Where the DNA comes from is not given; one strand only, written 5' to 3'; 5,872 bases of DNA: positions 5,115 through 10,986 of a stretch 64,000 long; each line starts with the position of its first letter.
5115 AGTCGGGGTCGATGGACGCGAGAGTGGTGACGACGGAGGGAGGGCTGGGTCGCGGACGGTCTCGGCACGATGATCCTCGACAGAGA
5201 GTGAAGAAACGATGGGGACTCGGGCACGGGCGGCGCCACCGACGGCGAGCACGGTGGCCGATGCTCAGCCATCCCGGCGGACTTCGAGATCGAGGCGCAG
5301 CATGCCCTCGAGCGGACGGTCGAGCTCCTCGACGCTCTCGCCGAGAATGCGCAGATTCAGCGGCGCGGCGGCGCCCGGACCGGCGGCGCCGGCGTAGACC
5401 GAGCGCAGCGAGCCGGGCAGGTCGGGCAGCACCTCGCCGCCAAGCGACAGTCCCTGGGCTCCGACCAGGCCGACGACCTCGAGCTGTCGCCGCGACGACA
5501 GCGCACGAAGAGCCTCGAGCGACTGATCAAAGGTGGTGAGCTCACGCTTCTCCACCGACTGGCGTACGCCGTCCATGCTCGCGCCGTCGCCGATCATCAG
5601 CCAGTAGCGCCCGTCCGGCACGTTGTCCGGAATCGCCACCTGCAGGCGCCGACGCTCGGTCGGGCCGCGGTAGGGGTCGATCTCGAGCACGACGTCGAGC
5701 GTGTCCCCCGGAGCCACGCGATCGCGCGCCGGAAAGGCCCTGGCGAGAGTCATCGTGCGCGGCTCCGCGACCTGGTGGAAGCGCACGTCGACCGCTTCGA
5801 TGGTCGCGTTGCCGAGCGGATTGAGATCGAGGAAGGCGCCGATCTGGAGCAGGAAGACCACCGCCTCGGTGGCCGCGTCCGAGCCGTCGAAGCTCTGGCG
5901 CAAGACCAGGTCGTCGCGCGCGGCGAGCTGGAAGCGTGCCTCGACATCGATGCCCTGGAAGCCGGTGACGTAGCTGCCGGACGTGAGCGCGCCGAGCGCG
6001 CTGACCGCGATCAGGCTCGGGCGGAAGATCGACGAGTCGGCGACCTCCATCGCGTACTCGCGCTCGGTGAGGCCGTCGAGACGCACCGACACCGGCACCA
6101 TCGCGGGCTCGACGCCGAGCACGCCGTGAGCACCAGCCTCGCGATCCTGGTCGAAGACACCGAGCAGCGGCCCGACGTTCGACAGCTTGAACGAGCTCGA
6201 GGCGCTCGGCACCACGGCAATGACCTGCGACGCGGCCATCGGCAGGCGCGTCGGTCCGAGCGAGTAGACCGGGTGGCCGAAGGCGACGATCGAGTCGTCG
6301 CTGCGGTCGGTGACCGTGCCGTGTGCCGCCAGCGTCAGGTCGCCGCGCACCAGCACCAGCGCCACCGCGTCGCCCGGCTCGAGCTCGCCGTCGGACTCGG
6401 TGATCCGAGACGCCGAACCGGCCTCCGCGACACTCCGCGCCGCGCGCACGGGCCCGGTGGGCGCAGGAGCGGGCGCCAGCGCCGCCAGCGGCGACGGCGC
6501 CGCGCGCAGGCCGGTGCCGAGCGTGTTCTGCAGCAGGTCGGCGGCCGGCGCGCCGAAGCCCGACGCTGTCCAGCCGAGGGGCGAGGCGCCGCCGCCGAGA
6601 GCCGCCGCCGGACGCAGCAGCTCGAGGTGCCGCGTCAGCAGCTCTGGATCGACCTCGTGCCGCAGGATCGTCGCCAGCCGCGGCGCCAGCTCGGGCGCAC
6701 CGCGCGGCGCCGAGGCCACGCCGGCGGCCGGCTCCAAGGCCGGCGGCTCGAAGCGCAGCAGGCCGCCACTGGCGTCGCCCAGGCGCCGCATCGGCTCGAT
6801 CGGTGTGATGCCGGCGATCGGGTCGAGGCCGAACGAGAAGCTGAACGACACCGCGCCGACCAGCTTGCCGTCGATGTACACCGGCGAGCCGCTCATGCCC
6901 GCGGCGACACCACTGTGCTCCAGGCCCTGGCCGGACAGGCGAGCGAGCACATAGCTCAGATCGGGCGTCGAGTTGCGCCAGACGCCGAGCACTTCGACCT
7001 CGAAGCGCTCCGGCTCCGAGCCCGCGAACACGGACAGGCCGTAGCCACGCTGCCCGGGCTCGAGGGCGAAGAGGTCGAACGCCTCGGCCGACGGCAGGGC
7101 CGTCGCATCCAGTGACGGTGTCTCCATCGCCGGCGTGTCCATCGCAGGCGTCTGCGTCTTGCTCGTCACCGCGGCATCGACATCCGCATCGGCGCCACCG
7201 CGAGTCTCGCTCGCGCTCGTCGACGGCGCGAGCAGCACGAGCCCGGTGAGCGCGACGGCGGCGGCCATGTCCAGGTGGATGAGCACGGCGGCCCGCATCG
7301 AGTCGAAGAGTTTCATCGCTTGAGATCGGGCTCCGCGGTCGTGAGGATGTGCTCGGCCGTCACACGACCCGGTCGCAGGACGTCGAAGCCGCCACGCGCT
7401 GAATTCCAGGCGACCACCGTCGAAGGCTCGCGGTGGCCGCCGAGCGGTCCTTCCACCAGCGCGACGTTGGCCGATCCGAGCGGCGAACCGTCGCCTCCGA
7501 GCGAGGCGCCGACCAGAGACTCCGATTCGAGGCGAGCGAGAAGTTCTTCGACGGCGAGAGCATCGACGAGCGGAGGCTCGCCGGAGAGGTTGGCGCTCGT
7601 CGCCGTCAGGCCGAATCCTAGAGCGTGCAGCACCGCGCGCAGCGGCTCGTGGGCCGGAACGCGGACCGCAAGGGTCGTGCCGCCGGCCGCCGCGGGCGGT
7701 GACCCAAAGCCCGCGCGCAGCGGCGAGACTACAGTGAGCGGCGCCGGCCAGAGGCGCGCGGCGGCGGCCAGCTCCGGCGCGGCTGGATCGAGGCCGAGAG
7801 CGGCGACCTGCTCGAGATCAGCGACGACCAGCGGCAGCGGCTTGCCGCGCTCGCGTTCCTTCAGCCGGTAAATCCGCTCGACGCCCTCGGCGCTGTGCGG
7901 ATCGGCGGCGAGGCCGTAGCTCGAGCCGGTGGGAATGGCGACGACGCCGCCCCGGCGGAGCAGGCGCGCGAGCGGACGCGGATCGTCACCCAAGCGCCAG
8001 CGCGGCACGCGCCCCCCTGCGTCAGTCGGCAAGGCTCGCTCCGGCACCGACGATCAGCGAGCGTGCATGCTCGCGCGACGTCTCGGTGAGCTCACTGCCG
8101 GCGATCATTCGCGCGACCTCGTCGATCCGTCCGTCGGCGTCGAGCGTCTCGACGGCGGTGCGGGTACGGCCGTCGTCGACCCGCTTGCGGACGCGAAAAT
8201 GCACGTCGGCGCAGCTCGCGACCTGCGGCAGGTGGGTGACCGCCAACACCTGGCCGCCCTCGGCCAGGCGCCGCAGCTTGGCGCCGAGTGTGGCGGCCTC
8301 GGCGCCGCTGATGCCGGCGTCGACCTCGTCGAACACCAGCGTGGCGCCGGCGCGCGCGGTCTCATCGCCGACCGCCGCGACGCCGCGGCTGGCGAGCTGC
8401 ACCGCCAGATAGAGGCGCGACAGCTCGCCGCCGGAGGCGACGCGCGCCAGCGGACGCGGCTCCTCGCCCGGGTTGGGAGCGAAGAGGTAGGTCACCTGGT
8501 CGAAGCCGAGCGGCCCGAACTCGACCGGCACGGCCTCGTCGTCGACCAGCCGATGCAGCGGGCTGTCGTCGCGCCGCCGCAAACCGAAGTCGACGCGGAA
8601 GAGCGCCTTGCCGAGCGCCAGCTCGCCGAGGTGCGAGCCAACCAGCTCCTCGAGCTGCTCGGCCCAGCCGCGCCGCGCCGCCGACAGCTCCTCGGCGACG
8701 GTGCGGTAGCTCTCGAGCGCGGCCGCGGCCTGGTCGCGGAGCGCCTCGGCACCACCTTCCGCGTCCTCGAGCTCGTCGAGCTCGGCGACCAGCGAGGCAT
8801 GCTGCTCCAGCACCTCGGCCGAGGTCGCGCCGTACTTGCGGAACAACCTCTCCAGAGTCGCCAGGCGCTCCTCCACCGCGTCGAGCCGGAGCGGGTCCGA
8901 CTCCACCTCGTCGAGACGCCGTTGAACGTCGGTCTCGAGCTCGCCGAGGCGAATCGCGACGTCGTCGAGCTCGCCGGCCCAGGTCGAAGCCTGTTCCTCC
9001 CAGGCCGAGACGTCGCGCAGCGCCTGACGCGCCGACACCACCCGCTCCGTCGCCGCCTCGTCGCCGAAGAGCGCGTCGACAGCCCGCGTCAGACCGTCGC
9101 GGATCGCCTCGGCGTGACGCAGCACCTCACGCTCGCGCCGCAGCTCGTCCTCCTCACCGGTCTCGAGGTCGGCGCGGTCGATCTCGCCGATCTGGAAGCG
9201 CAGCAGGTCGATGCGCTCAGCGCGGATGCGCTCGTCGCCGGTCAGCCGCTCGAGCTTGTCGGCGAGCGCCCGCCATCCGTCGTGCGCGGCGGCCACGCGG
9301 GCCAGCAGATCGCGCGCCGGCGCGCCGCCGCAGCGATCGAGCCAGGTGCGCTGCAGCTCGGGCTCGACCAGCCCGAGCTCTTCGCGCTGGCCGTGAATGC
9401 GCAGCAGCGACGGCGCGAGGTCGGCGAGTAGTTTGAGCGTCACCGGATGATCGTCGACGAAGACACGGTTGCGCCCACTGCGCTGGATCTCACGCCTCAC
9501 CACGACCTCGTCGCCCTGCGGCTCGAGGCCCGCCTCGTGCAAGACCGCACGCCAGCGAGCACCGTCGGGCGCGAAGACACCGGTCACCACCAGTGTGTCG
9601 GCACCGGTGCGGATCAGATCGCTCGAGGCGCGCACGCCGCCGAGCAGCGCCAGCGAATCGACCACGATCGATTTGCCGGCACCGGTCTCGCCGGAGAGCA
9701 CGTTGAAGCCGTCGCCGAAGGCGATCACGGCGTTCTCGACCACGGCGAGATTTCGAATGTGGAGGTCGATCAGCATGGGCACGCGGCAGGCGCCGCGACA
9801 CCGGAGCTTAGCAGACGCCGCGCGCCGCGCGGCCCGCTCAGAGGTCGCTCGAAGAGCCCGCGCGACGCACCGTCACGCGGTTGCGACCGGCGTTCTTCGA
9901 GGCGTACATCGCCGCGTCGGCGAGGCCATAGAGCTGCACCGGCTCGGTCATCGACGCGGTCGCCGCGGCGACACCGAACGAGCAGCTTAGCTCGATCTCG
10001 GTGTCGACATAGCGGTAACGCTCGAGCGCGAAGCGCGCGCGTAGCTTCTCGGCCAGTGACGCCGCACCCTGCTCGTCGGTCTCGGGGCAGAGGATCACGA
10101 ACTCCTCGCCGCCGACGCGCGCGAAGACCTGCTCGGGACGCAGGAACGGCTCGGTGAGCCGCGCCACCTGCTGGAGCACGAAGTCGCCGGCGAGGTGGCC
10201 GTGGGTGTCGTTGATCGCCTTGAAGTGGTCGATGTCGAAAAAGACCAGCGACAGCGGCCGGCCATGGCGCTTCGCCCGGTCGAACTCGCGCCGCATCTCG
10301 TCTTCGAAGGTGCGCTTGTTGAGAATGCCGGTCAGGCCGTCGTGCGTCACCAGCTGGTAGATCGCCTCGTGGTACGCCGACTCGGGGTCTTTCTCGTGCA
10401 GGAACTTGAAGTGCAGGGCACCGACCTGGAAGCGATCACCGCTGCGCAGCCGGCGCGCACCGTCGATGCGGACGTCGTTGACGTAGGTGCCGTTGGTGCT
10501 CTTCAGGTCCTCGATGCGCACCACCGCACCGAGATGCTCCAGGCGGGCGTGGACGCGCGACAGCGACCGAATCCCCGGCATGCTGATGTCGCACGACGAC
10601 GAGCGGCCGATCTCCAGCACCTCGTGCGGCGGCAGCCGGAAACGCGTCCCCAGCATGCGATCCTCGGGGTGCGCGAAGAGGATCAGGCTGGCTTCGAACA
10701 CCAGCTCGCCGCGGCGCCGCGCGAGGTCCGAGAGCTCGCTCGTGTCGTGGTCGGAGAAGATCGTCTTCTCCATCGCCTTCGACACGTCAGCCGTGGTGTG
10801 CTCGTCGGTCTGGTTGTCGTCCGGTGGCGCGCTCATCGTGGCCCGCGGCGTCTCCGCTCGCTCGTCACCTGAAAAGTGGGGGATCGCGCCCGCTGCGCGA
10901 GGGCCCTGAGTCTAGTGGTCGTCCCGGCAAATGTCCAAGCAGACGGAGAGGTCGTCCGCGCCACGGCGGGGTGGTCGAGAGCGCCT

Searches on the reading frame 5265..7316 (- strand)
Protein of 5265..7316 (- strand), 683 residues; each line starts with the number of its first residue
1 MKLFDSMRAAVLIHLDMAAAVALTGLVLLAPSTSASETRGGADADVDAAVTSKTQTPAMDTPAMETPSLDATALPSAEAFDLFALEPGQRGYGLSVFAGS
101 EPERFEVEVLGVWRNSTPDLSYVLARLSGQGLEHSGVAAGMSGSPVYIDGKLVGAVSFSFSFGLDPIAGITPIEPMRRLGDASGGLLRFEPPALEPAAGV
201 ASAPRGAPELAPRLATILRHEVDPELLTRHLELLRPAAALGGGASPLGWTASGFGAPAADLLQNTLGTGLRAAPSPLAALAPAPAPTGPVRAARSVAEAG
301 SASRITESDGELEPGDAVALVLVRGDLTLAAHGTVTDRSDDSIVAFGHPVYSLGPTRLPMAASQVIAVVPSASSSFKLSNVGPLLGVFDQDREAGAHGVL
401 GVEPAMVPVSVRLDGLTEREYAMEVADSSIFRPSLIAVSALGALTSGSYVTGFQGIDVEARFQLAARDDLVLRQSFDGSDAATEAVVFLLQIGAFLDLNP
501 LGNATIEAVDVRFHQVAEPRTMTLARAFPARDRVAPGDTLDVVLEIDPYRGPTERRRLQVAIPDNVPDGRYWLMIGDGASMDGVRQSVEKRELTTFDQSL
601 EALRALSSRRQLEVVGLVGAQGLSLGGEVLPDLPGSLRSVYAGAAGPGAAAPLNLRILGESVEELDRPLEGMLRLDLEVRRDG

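Call 45: search_protein_families(library=pfam, proteins=[window:5265-7316:-], max_evalue=0.00001)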
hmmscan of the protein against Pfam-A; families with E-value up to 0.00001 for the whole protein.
window:5265-7316:- (683 aa): 1 family
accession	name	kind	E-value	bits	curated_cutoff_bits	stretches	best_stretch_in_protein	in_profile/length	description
PF05580.18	Peptidase_S55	-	4.3e-06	27.4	25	0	96-160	128-194/210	SpoIVB peptidase S55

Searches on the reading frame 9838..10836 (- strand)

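Call 3: search_protein_families(library=pfam, proteins=[window:9838-10836:-], max_evalue=0.01)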
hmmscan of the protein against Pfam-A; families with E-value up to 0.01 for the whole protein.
window:9838-10836:- (332 aa): 4 families
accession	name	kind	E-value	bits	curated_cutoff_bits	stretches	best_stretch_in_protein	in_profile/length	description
PF00990.26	GGDEF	-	8.3e-43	146.4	23.8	1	164-320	2-161/161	Diguanylate cyclase, GGDEF domain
PF00498.31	FHA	-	2.3e-18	66.8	20.7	1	75-139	2-67/67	FHA domain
PF16697.10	Yop-YscD_cpl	-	1.9e-13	50.9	33.2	1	63-148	9-93/94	Inner membrane component of T3SS, cytoplasmic domain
PF17853.6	GGDEF_2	-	0.0075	16.9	24.5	0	213-283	36-87/116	GGDEF-like domain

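Call 4: search_protein_families(library=ncbifam, proteins=[window:9838-10836:-], max_evalue=0.01)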
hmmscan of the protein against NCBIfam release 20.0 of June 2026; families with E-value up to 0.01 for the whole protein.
window:9838-10836:- (332 aa): 26 families (the best 25 are shown)
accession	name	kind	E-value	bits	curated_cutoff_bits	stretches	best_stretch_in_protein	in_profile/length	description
TIGR00254.1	GGDEF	domain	1.1e-45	155.3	37.4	1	162-324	4-167/168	diguanylate cyclase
NF038266.1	diguan_SiaD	equivalog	4.6e-41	140.9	290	1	158-321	89-252/252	biofilm regulation diguanylate cyclase SiaD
NF007380.0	PRK09894.1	equivalog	1.2e-40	139.7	256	1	158-323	124-286/296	diguanylate cyclase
NF007135.0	PRK09581.1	equivalog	5.2e-40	137.6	474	1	161-324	290-455/457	PleD family two-component system response regulator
NF007423.1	PRK09966.1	equivalog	4.1e-37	128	325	1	159-314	235-390/390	diguanylate cyclase DgcN/YfiN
NF007298.0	PRK09776.1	equivalog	1.3e-36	125.9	1135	1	164-326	685-847/1111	diguanylate cyclase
NF041606.1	dguan_cyc_DgcA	equivalog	1.6e-36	125.9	370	1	163-323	178-338/340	diguanylate cyclase DgcA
NF047654.1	DiguCycDgcRLepto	equivalog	7.7e-35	120.2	500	1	156-321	126-293/295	diguanylate cyclase DgcR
NF051473.1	DigCycDgcsShew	equivalog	4.2e-32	111.7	400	1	157-322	129-289/291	diguanylate cyclase DgcS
NF011955.1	PRK15426.1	equivalog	4.8e-32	110.8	408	1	164-324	399-561/564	cellulose biosynthesis regulator diguanylate cyclase DgcQ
NF007599.0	PRK10245.1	equivalog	6.9e-31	107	402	1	162-323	209-369/371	diguanylate cyclase AdrA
NF045675.1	PhdiestaseDibA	equivalog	5.6e-27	94.3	980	1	158-320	198-360/623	phosphodiesterase DibA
NF007474.0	PRK10060.1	equivalog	7.8e-26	90.5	782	1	157-323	231-394/663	cyclic di-GMP phosphodiesterase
NF047872.1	GGDEF_GdpS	equivalog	1.1e-23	84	400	1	165-322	189-348/355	GGDEF domain-containing protein GdpS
NF053781.1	cdiGMPphdstlr2612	equivalog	1.6e-20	72.4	1600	1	162-320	839-998/1268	Tlr1612 family c-di-GMP phosphodiesterase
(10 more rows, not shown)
